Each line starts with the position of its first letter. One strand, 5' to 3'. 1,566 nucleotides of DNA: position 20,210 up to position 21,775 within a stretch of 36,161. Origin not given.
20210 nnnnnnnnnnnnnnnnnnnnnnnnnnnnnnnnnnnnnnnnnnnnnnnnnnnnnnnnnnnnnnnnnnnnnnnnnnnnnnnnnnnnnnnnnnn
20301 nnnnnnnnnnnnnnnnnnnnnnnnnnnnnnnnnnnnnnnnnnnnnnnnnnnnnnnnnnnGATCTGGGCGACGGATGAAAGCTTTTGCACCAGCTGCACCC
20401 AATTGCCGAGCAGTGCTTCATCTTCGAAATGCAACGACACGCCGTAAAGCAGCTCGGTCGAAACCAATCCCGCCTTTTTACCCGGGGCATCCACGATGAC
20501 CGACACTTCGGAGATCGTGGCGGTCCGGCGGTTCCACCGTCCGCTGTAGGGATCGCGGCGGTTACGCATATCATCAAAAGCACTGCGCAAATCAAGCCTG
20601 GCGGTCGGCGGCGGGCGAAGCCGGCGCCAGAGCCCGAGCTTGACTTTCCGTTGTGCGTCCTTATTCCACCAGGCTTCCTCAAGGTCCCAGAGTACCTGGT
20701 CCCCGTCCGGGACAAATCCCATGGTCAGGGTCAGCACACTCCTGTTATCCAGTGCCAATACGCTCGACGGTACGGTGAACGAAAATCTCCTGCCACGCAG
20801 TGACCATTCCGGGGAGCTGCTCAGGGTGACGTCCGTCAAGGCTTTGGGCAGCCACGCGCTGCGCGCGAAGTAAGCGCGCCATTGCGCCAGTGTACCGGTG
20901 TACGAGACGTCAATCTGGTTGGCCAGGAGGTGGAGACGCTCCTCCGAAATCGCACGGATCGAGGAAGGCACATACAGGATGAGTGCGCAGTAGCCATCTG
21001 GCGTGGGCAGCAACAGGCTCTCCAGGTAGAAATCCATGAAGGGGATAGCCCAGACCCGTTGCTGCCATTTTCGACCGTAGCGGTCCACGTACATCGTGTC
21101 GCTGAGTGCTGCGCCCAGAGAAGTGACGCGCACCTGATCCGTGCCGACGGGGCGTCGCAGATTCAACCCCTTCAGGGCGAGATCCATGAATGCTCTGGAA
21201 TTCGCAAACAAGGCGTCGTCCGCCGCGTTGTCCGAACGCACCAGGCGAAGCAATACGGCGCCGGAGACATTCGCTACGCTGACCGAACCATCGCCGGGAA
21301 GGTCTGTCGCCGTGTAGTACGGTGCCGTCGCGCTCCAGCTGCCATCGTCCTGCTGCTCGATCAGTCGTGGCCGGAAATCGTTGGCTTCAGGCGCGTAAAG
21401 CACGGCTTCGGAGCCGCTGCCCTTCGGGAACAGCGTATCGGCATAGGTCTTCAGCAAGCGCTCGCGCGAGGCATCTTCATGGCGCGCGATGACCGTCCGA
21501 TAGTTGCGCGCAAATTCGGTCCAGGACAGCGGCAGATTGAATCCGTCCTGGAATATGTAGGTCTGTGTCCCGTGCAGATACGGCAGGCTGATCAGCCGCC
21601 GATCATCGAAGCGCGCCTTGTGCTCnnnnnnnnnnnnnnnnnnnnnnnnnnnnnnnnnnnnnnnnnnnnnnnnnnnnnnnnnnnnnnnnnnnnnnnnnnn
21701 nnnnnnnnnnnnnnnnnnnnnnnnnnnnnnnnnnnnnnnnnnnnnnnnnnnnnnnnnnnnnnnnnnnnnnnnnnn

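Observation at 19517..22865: DsbA-like thioredoxin coupled to a lipoprotein that fuses an S1 protease to a TonB C-terminal domain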

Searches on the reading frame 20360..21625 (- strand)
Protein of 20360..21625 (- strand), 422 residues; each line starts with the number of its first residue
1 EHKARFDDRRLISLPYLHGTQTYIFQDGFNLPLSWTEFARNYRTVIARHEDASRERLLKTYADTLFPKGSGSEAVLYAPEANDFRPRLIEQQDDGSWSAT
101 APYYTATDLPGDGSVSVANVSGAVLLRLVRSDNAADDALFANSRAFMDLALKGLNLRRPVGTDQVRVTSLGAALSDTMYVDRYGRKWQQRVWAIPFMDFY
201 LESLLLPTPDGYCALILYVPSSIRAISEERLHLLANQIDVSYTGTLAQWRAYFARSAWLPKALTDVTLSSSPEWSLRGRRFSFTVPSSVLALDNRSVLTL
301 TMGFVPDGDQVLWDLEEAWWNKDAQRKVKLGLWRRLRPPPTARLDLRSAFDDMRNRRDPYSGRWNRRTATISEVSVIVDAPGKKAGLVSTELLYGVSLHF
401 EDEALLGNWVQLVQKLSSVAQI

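Call 62: search_protein_representatives(protein=window:20360-21625:-)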
Query: 422 residues. Proteins with E-value up to 0.001 (for the whole library): 454; up to 1e-10: 330; up to 1e-30: 133. The best 150 are listed.
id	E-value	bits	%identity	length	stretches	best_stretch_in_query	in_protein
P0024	2.6e-221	751.2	77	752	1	1-422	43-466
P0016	2.0e-146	504.6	54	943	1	1-399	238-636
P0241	7.7e-129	446.6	50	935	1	1-401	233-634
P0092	1.2e-128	445.9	52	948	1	3-399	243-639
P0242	8.0e-121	420.2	48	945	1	1-402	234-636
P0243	2.5e-119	415.3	48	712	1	3-401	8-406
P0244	4.4e-116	404.6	47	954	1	2-401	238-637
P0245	1.1e-112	393.5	45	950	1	3-403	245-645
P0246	1.0e-111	390.2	44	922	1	3-404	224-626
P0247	5.7e-104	364.7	58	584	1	122-406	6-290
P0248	1.2e-99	350.5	44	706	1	4-412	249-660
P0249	3.3e-99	349.0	44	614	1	1-417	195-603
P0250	3.5e-91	322.6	50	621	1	102-404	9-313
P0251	1.9e-87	310.3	40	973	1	4-403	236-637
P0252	3.1e-79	283.2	56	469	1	3-235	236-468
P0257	4.4e-66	239.9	34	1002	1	2-401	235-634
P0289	3.1e-46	174.5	30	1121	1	26-362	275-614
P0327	3.1e-37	144.9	28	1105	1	6-362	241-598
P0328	4.0e-37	144.5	32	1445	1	30-364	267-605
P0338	1.2e-35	139.7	27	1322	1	20-383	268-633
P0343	9.7e-35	136.7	30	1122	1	57-361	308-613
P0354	1.6e-33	132.7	29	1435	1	57-360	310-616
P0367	2.4e-31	125.5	29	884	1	14-361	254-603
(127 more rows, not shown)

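Call 65: search_protein_families(library=pfam, proteins=[P0289, P0327, P0328, P0338, P0343, P0354, P0367, P0257], max_evalue=0.001)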
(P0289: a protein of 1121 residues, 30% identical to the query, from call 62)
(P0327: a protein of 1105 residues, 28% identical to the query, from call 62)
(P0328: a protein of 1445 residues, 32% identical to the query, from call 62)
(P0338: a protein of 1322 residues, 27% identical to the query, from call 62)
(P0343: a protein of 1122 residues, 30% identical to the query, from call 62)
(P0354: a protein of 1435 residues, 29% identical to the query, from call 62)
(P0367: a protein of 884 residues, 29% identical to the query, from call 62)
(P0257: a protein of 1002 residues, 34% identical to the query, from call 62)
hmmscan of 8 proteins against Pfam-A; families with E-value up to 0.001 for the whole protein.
P0289 (1121 aa): 23 families
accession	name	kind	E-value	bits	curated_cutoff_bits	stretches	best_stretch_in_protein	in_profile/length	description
PF00515.34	TPR_1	-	5.8e-90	292.2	27.8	9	840-872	2-34/34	Tetratricopeptide repeat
PF13414.12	TPR_11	-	8.4e-78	256.3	26.8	10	846-886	1-41/42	TPR repeat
PF07719.23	TPR_2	-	1.5e-74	240.4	27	8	841-871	3-33/34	Tetratricopeptide repeat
PF13181.12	TPR_8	-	9e-58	188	25.7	6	841-871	3-33/34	Tetratricopeptide repeat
PF13431.12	TPR_17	-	3.9e-56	183.1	24.4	4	760-791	2-33/34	Tetratricopeptide repeat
PF13432.12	TPR_16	-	1.1e-38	131.7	32.7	7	982-1040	5-63/65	Tetratricopeptide repeat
PF13424.12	TPR_12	-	2.9e-33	114.3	30.1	4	806-870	4-76/77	Tetratricopeptide repeat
PF13371.12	TPR_9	-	1.7e-26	92.5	35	1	984-1041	5-62/73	Tetratricopeptide repeat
PF13428.12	TPR_14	-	2.8e-26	89.8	23.5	1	875-915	3-43/44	Tetratricopeptide repeat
PF13174.12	TPR_6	-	7.7e-19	67.4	26.3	0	875-905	2-32/33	Tetratricopeptide repeat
PF14559.12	TPR_19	-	2.3e-17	63.5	25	0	986-1041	3-58/68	Tetratricopeptide repeat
PF13365.12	Trypsin_2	-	3.3e-16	60.8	27.6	1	91-227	1-144/144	Trypsin-like peptidase domain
PF25575.1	TPR_BSK1_C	-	4.5e-15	56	42.2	0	952-1011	53-114/118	Serine/threonine-protein kinase BSK1-like, TPR repeats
PF12569.14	NatA_aux_su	-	1.3e-10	41.4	33.3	0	815-868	202-255/515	N-terminal acetyltransferase A, auxiliary subunit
PF25063.1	ARM_TT21_C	-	5.4e-10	39.9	35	0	795-907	85-198/209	Tetratricopeptide repeat protein 21 C-terminal ARM domain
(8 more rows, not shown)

P0327 (1105 aa): 21 families
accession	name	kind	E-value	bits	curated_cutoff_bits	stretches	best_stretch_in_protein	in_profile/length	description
PF07719.23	TPR_2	-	5.1e-40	132.7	27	2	922-954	1-33/34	Tetratricopeptide repeat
PF00515.34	TPR_1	-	9.9e-40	133.2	27.8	2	923-954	2-33/34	Tetratricopeptide repeat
PF13414.12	TPR_11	-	7.4e-37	125.2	26.8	3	763-796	5-38/42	TPR repeat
PF13431.12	TPR_17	-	1.5e-28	97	24.4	0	945-976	2-33/34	Tetratricopeptide repeat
PF13432.12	TPR_16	-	2.4e-25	89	32.7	0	1039-1077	12-50/65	Tetratricopeptide repeat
PF13371.12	TPR_9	-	4.2e-24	84.8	35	2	897-958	4-65/73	Tetratricopeptide repeat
PF13181.12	TPR_8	-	1.2e-23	81.7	25.7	1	924-953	3-32/34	Tetratricopeptide repeat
PF14559.12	TPR_19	-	4.6e-22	78.5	25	3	934-996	3-67/68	Tetratricopeptide repeat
PF13428.12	TPR_14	-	2.2e-19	68.4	23.5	1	757-795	6-44/44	Tetratricopeptide repeat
PF13365.12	Trypsin_2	-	3.2e-16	60.8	27.6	1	77-213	1-144/144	Trypsin-like peptidase domain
PF13424.12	TPR_12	-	2.1e-10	41.1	30.1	0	923-986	4-75/77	Tetratricopeptide repeat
PF23914.1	TPR_CcmH_CycH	-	5.1e-09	36.6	42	1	694-784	60-153/158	Cytochrome c-type biogenesis protein H TPR domain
PF12895.13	ANAPC3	-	7.8e-08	32.9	27.2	0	912-981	13-81/82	Anaphase-promoting complex, cyclosome, subunit 3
PF25063.1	ARM_TT21_C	-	3.7e-07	30.7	35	0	838-922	113-198/209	Tetratricopeptide repeat protein 21 C-terminal ARM domain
PF13174.12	TPR_6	-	1e-05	26.3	26.3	0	924-955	2-33/33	Tetratricopeptide repeat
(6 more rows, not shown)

P0328 (1445 aa): 23 families
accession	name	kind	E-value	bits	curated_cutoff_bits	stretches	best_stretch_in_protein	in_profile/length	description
PF00515.34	TPR_1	-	1.6e-89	290.8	27.8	8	1367-1399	2-34/34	Tetratricopeptide repeat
PF07719.23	TPR_2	-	1.5e-80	259.1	27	6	1367-1398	2-33/34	Tetratricopeptide repeat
PF13414.12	TPR_11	-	5.5e-59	196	26.8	4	1143-1173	9-39/42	TPR repeat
PF13181.12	TPR_8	-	2.1e-51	168.2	25.7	0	865-889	10-34/34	Tetratricopeptide repeat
PF13371.12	TPR_9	-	2.1e-47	159.4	35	5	1274-1337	5-68/73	Tetratricopeptide repeat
PF13432.12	TPR_16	-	2.3e-41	140.2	32.7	7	1031-1091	2-62/65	Tetratricopeptide repeat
PF13431.12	TPR_17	-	6.4e-40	132.5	24.4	1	1355-1386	2-33/34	Tetratricopeptide repeat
PF13428.12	TPR_14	-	1.3e-29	100.1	23.5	0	865-897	10-42/44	Tetratricopeptide repeat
PF13424.12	TPR_12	-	5.9e-26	90.9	30.1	0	861-920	8-75/77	Tetratricopeptide repeat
PF14559.12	TPR_19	-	3.8e-22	78.8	25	3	1074-1129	5-58/68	Tetratricopeptide repeat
PF13365.12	Trypsin_2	-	6.6e-18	66.3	27.6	1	78-214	1-144/144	Trypsin-like peptidase domain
PF25062.1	ARM_TT21_N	-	2.4e-13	50.8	40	0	1181-1317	81-221/222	Tetratricopeptide repeat protein 21 N-terminal ARM repeat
PF13174.12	TPR_6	-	1.9e-11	44.3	26.3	0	861-888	5-32/33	Tetratricopeptide repeat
PF23914.1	TPR_CcmH_CycH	-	9e-11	42.3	42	0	1326-1426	44-147/158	Cytochrome c-type biogenesis protein H TPR domain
PF25063.1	ARM_TT21_C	-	1.3e-10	42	35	0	1354-1400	117-163/209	Tetratricopeptide repeat protein 21 C-terminal ARM domain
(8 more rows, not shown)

P0338 (1322 aa): 26 families (the best 25 are shown)
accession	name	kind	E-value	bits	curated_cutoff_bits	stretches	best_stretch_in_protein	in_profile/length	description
PF00515.34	TPR_1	-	3.1e-104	337.4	27.8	12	973-1003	3-33/34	Tetratricopeptide repeat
PF07719.23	TPR_2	-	3.1e-85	273.8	27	6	973-1003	3-33/34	Tetratricopeptide repeat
PF13414.12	TPR_11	-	1.1e-74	246.3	26.8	9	978-1015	1-38/42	TPR repeat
PF13181.12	TPR_8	-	3.6e-66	214.2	25.7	4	973-1003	3-33/34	Tetratricopeptide repeat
PF13431.12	TPR_17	-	6.7e-59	191.7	24.4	3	960-991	2-33/34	Tetratricopeptide repeat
PF13432.12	TPR_16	-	1.7e-40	137.5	32.7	5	1179-1240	1-62/65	Tetratricopeptide repeat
PF13424.12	TPR_12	-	4.1e-37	126.7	30.1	4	904-965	4-66/77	Tetratricopeptide repeat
PF13371.12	TPR_9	-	1e-36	125.2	35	3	979-1046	3-70/73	Tetratricopeptide repeat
PF13428.12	TPR_14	-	2.1e-30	102.5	23.5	0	1009-1047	5-43/44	Tetratricopeptide repeat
PF14559.12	TPR_19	-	1.4e-25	89.8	25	3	1018-1082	4-68/68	Tetratricopeptide repeat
PF13365.12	Trypsin_2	-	5.9e-17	63.2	27.6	1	89-225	1-144/144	Trypsin-like peptidase domain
PF13174.12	TPR_6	-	2.2e-16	59.7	26.3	0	1109-1129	2-22/33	Tetratricopeptide repeat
PF13429.12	TPR_15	-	5.5e-14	52.7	26.2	0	1073-1108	146-181/280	Tetratricopeptide repeat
PF25575.1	TPR_BSK1_C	-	8.4e-14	51.9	42.2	0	1017-1071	54-109/118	Serine/threonine-protein kinase BSK1-like, TPR repeats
PF13374.12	TPR_10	-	1.1e-12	47.9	27.5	0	905-933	4-32/42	Tetratricopeptide repeat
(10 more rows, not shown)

P0343 (1122 aa): 22 families
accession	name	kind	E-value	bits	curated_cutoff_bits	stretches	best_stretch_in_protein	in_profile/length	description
PF00515.34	TPR_1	-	1.2e-66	218.4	27.8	4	840-869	2-31/34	Tetratricopeptide repeat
PF07719.23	TPR_2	-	3.6e-61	198.7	27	3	840-870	2-32/34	Tetratricopeptide repeat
PF13414.12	TPR_11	-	4.7e-55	183.5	26.8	5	746-785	3-42/42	TPR repeat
PF13431.12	TPR_17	-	1.4e-43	144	24.4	2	760-791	2-33/34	Tetratricopeptide repeat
PF13181.12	TPR_8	-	3.9e-41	136.1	25.7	3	771-802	1-32/34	Tetratricopeptide repeat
PF13371.12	TPR_9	-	2.4e-37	127.2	35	3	986-1045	6-65/73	Tetratricopeptide repeat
PF13432.12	TPR_16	-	1.3e-32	112.3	32.7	3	709-766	3-60/65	Tetratricopeptide repeat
PF13428.12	TPR_14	-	1.1e-22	78.6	23.5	0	710-744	8-42/44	Tetratricopeptide repeat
PF13424.12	TPR_12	-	7e-19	68.2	30.1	3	771-826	3-66/77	Tetratricopeptide repeat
PF13365.12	Trypsin_2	-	8.4e-18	65.9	27.6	1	92-228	1-144/144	Trypsin-like peptidase domain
PF14559.12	TPR_19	-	4.9e-17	62.5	25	1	714-771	2-59/68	Tetratricopeptide repeat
PF23914.1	TPR_CcmH_CycH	-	9.4e-13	48.7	42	1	914-1008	57-154/158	Cytochrome c-type biogenesis protein H TPR domain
PF13174.12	TPR_6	-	1e-11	45.1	26.3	0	908-938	1-31/33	Tetratricopeptide repeat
PF25062.1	ARM_TT21_N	-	4.7e-09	36.7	40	0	838-947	99-208/222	Tetratricopeptide repeat protein 21 N-terminal ARM repeat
PF12569.14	NatA_aux_su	-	2.4e-07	30.5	33.3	0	803-869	190-256/515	N-terminal acetyltransferase A, auxiliary subunit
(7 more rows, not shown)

P0354 (1435 aa): 28 families (the best 25 are shown)
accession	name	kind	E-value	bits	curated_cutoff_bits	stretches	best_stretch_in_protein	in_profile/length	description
PF00515.34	TPR_1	-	1.3e-139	449.4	27.8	15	1219-1250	3-34/34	Tetratricopeptide repeat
PF07719.23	TPR_2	-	3.4e-116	370.4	27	12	1219-1250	3-34/34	Tetratricopeptide repeat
PF13414.12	TPR_11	-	3.7e-113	369.4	26.8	13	1122-1162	1-41/42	TPR repeat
PF13181.12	TPR_8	-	2e-93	299.1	25.7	8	1120-1148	6-34/34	Tetratricopeptide repeat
PF13431.12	TPR_17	-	7.2e-82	263.4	24.4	7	1345-1375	2-32/34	Tetratricopeptide repeat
PF13432.12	TPR_16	-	4e-65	216.2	32.7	7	883-942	3-62/65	Tetratricopeptide repeat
PF13424.12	TPR_12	-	1.6e-52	176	30.1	7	1219-1280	5-74/77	Tetratricopeptide repeat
PF13371.12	TPR_9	-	6.5e-45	151.5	35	3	1022-1083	4-65/73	Tetratricopeptide repeat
PF13428.12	TPR_14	-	2.7e-43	142.4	23.5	0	1219-1258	3-42/44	Tetratricopeptide repeat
PF14559.12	TPR_19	-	6.2e-32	110.2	25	1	857-910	5-58/68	Tetratricopeptide repeat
PF13174.12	TPR_6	-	2.2e-27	94.2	26.3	0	1219-1249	2-32/33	Tetratricopeptide repeat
PF25575.1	TPR_BSK1_C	-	8.9e-20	71.2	42.2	0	1255-1324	46-113/118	Serine/threonine-protein kinase BSK1-like, TPR repeats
PF13365.12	Trypsin_2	-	4.9e-17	63.4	27.6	1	94-230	1-144/144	Trypsin-like peptidase domain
PF23914.1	TPR_CcmH_CycH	-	4.9e-17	62.6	42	1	816-913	57-157/158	Cytochrome c-type biogenesis protein H TPR domain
PF13374.12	TPR_10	-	1.1e-14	54.3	27.5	0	879-906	4-31/42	Tetratricopeptide repeat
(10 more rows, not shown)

P0367 (884 aa): 7 families
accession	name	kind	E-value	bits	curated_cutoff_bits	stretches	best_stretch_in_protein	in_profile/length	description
PF13365.12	Trypsin_2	-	2.5e-20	74.1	27.6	1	81-217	1-144/144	Trypsin-like peptidase domain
PF12796.13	Ank_2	-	1.8e-11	44.9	27.3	1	796-860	27-90/90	Ankyrin repeats (3 copies)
PF00023.36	Ank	-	1.5e-10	41.1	21.1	1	829-860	1-32/33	Ankyrin repeat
PF00089.32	Trypsin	-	1.3e-08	35.3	20.6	1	82-239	28-219/220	Trypsin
PF13637.12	Ank_4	-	5.7e-08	33.3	22.7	0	815-850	15-49/50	Ankyrin repeats (many copies)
PF13857.12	Ank_5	-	1.6e-07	32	27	1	816-870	1-56/56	Ankyrin repeats (many copies)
PF13606.12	Ank_3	-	2.7e-06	27.6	22.3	0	829-857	1-29/30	Ankyrin repeat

P0257 (1002 aa): 3 families
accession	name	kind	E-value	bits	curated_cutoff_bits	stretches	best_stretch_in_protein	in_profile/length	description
PF13365.12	Trypsin_2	-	7.8e-17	62.8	27.6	1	74-210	1-144/144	Trypsin-like peptidase domain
PF03544.19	TonB_C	-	2.2e-15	57.3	24.6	1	918-993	4-79/79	Gram-negative bacterial TonB protein C-terminal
PF00089.32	Trypsin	-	7.9e-07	29.5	20.6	1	73-221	26-205/220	Trypsin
